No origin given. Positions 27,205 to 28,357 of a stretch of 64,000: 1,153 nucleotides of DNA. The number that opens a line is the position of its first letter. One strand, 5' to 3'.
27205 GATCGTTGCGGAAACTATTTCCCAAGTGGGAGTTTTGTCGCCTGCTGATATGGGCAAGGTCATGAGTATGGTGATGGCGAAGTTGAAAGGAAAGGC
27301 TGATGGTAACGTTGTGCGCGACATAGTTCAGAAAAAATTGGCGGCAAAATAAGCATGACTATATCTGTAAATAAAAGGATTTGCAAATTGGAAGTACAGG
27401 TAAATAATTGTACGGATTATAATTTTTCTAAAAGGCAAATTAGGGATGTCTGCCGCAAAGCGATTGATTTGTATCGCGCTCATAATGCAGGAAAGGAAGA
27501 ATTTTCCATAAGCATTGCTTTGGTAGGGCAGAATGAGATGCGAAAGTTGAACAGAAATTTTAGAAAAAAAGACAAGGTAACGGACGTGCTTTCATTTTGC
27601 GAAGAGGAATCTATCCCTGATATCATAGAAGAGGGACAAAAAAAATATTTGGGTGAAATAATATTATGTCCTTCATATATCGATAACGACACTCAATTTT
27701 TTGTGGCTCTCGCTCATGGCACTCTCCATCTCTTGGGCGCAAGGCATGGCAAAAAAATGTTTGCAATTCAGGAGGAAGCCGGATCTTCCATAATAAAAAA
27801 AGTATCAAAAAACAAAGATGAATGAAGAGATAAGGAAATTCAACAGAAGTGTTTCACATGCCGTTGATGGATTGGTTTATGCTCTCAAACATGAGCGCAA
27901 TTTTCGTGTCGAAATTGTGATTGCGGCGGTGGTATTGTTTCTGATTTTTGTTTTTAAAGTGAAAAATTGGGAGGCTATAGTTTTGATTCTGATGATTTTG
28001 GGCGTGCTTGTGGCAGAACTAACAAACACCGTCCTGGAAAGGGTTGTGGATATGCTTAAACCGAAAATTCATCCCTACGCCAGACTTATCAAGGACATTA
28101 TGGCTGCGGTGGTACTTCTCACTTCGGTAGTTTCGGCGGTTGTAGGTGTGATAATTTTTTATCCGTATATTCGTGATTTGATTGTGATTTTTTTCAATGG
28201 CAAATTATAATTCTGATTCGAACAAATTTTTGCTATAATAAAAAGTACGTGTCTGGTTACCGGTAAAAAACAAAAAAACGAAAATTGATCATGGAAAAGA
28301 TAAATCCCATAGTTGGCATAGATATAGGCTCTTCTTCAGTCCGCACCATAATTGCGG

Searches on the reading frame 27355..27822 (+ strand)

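Call 25: search_protein_families(library=pfam, proteins=[window:27355-27822:+], max_evalue=0.001)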
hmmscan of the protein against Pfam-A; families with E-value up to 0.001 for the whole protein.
window:27355-27822:+ (156 aa): 1 family
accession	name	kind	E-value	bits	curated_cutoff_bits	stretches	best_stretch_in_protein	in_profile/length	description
PF02130.23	YbeY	-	3.9e-18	66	25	1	27-136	5-119/129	Endoribonuclease YbeY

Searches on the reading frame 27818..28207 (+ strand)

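Call 25: search_protein_families(library=pfam, proteins=[window:27818-28207:+], max_evalue=0.001)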
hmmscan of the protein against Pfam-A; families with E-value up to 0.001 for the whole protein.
window:27818-28207:+ (130 aa): 1 family
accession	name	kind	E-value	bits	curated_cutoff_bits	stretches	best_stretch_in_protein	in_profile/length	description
PF01219.24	DAGK_prokar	-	4.8e-31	107.1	22.3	1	14-114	2-102/102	Prokaryotic diacylglycerol kinase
